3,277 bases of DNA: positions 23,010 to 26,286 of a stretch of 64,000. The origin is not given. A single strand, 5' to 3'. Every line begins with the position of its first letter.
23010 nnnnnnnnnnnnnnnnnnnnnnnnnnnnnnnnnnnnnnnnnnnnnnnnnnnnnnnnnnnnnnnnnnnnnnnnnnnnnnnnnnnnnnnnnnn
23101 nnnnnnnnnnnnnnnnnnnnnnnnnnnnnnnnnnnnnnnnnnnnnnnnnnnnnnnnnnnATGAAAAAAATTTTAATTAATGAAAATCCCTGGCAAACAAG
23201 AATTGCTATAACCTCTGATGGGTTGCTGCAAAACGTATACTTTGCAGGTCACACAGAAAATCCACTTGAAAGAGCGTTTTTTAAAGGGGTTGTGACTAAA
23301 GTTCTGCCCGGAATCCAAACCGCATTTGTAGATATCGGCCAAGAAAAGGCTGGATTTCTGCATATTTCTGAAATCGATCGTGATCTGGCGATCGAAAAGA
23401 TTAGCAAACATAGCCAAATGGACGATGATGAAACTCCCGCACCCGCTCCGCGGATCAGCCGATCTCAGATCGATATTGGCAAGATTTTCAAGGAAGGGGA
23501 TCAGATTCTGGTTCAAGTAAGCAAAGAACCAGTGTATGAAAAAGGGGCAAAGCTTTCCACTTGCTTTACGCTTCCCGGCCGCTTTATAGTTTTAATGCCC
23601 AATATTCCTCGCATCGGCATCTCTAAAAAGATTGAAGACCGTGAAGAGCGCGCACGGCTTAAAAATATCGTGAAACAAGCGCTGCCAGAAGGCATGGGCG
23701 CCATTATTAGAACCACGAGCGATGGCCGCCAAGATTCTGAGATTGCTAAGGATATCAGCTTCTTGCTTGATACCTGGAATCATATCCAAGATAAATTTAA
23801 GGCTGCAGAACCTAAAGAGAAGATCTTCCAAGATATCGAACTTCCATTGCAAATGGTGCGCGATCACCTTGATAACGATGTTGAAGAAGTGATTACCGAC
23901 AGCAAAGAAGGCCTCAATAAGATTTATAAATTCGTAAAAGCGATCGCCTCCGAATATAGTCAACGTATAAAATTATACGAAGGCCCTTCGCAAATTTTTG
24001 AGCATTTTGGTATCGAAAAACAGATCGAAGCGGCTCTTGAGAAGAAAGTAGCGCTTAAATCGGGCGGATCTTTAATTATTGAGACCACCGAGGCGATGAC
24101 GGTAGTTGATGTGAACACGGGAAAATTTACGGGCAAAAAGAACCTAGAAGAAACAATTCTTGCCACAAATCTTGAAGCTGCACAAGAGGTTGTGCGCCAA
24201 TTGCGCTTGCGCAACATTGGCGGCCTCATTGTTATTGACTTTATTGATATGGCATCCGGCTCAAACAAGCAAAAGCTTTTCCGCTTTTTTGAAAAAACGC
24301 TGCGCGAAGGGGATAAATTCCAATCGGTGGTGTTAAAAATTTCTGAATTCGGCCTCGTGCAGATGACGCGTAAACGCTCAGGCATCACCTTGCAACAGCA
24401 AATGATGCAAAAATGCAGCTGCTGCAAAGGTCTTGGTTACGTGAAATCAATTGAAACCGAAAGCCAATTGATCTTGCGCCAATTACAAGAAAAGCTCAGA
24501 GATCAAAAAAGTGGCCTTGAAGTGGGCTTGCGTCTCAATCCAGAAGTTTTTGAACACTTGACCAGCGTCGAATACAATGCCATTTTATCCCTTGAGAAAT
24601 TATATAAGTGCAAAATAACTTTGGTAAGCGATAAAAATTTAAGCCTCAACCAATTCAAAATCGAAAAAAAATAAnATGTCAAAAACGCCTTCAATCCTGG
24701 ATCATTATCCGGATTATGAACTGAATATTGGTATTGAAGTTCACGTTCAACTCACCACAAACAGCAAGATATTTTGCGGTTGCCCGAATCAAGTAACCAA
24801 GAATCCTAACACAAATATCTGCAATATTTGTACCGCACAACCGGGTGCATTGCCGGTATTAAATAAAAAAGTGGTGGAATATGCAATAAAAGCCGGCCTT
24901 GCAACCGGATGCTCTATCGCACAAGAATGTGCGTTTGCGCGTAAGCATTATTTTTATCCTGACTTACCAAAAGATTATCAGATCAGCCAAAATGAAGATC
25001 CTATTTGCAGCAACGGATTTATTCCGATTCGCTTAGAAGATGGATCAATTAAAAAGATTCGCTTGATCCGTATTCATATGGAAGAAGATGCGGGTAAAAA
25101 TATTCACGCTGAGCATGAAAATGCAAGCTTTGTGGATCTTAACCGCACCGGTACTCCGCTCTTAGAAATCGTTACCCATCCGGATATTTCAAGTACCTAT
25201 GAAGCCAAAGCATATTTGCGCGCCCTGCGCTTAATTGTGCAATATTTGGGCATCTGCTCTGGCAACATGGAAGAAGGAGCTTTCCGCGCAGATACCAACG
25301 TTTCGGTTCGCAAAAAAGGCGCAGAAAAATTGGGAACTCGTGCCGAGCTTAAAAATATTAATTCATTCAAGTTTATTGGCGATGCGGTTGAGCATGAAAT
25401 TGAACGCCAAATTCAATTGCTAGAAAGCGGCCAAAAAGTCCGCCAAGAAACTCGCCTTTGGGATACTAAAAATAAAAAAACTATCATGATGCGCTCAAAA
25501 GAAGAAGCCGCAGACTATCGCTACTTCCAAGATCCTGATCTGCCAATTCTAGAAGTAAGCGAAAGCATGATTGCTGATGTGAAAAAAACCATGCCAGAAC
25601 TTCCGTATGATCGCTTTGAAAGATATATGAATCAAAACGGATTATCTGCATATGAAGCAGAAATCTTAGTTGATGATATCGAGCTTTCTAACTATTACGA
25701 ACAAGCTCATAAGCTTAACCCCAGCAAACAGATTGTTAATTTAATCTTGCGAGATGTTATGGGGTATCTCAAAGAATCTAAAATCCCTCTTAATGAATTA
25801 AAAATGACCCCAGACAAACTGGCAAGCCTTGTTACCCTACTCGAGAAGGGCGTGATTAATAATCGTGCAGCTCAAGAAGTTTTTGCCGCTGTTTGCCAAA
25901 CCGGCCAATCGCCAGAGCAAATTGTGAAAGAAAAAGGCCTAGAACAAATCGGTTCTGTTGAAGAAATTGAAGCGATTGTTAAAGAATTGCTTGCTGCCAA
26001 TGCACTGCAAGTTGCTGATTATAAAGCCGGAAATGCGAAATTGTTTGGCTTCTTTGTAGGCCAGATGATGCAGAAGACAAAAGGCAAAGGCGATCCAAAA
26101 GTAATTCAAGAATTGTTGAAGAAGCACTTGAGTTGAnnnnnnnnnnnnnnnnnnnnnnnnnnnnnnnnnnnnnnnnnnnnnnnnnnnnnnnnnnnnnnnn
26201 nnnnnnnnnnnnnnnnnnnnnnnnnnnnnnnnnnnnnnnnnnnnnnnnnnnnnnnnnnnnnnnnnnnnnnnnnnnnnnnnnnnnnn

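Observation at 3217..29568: Modular GC-rich palindromic repeat family colonising both intergenic DNA and essential ORFs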

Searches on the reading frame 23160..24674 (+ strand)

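Call 65: search_protein_families(library=pfam, proteins=[window:23160-24674:+], max_evalue=0.01)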
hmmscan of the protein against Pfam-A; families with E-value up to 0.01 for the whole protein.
window:23160-24674:+ (504 aa): 3 families
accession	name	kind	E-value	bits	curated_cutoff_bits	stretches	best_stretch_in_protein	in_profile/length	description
PF10150.14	RNase_E_G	-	1.3e-100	336.8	25.5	1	137-406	1-269/270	Ribonuclease E/G family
PF20833.2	RNase_E_G_Thio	-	2.8e-11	43.8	26.8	1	418-503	1-85/86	RNase E/G, Thioredoxin-like domain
PF00575.29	S1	-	4.9e-08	33.7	22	1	41-133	8-72/74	S1 RNA binding domain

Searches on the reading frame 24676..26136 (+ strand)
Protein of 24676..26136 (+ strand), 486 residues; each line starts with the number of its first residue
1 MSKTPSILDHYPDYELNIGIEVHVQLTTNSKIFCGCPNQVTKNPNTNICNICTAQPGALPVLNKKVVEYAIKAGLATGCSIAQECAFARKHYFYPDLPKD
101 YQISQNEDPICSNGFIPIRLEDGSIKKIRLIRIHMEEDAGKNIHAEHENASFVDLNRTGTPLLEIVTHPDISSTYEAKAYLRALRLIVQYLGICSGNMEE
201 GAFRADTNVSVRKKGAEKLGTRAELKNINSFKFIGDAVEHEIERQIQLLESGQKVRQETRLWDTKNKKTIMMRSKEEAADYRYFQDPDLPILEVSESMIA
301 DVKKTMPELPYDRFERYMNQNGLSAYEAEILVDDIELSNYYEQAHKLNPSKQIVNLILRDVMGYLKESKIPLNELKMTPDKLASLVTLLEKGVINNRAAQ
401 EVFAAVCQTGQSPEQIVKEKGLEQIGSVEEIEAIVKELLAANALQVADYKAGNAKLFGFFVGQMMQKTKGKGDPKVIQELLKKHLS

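Call 65: search_protein_families(library=pfam, proteins=[window:24676-26136:+], max_evalue=0.01)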
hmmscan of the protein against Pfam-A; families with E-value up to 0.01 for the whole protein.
window:24676-26136:+ (486 aa): 2 families
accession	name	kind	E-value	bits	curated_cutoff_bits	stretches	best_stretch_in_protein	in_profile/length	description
PF02934.20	GatB_N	-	9.4e-120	399.4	23.4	1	17-299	2-276/277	GatB/GatE catalytic domain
PF02637.23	GatB_Yqey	-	3.6e-45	153.9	27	1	340-485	2-148/148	GatB domain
